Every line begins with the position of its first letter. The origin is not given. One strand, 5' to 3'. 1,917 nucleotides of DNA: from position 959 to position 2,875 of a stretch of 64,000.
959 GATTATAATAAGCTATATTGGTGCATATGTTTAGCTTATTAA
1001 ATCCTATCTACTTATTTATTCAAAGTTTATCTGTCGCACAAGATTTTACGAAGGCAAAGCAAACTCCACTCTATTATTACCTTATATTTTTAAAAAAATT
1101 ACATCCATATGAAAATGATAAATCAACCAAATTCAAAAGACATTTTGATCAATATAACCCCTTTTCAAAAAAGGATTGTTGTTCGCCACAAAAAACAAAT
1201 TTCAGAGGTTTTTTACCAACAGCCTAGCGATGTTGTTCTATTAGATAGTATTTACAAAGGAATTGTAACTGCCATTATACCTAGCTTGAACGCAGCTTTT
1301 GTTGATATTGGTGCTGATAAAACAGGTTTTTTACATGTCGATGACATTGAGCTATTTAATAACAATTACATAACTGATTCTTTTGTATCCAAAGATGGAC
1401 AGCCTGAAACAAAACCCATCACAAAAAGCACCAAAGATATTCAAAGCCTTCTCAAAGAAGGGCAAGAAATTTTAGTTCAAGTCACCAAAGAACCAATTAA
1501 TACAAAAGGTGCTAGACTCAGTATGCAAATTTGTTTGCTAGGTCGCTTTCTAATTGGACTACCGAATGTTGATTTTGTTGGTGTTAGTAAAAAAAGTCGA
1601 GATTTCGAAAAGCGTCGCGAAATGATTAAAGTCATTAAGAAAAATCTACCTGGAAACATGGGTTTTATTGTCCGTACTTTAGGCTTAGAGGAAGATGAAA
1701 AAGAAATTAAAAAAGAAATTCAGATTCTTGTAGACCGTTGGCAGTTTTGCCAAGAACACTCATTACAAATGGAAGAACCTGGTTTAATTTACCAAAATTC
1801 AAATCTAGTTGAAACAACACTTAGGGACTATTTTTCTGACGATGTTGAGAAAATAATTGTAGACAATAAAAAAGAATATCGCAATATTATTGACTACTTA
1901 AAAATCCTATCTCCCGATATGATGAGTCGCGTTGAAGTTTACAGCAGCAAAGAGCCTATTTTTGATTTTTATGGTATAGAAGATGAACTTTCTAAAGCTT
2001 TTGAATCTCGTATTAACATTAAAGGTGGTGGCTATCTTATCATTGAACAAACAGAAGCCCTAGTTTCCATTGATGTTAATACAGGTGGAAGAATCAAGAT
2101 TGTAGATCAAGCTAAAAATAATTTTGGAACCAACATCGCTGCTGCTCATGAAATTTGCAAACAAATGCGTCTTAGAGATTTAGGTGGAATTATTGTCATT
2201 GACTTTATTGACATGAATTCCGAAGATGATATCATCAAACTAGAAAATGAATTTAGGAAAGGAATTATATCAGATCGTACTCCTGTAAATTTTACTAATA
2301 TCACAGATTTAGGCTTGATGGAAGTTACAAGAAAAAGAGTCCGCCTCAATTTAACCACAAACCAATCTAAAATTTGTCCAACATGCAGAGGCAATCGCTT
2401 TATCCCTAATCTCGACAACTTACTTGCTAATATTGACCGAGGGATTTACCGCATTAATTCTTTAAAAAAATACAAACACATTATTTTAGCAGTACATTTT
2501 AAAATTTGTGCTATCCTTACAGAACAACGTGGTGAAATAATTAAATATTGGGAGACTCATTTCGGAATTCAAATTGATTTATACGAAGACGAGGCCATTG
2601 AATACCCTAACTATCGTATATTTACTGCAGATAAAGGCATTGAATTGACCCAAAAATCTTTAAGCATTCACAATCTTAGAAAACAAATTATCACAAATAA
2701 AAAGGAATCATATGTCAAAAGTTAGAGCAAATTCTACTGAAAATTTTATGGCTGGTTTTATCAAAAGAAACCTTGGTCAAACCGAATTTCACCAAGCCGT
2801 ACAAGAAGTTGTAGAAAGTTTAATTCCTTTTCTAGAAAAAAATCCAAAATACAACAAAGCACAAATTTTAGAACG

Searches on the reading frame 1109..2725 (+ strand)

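Call 14: search_protein_families(library=ncbifam, proteins=[window:1109-2725:+])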
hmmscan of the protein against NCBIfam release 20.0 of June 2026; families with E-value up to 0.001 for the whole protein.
window:1109-2725:+ (538 aa): 5 families
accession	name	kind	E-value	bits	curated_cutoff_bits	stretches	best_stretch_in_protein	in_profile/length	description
TIGR00757.1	RNaseEG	subfamily_domain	7.4e-119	397.4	325.95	1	22-443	3-414/415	Rne/Rng family ribonuclease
NF008689.0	PRK11712.1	equivalog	2.6e-101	339.5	594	1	9-492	2-474/489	ribonuclease G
NF008074.0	PRK10811.1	equivalog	1e-79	268.6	908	1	47-533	40-515/1068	ribonuclease E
NF052586.1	RnaseECyano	equivalog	3.6e-69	233.8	900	1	21-434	3-408/619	ribonuclease E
NF052588.1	RnaseEMycob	equivalog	6.5e-67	226.1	1400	1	30-430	348-744/945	ribonuclease E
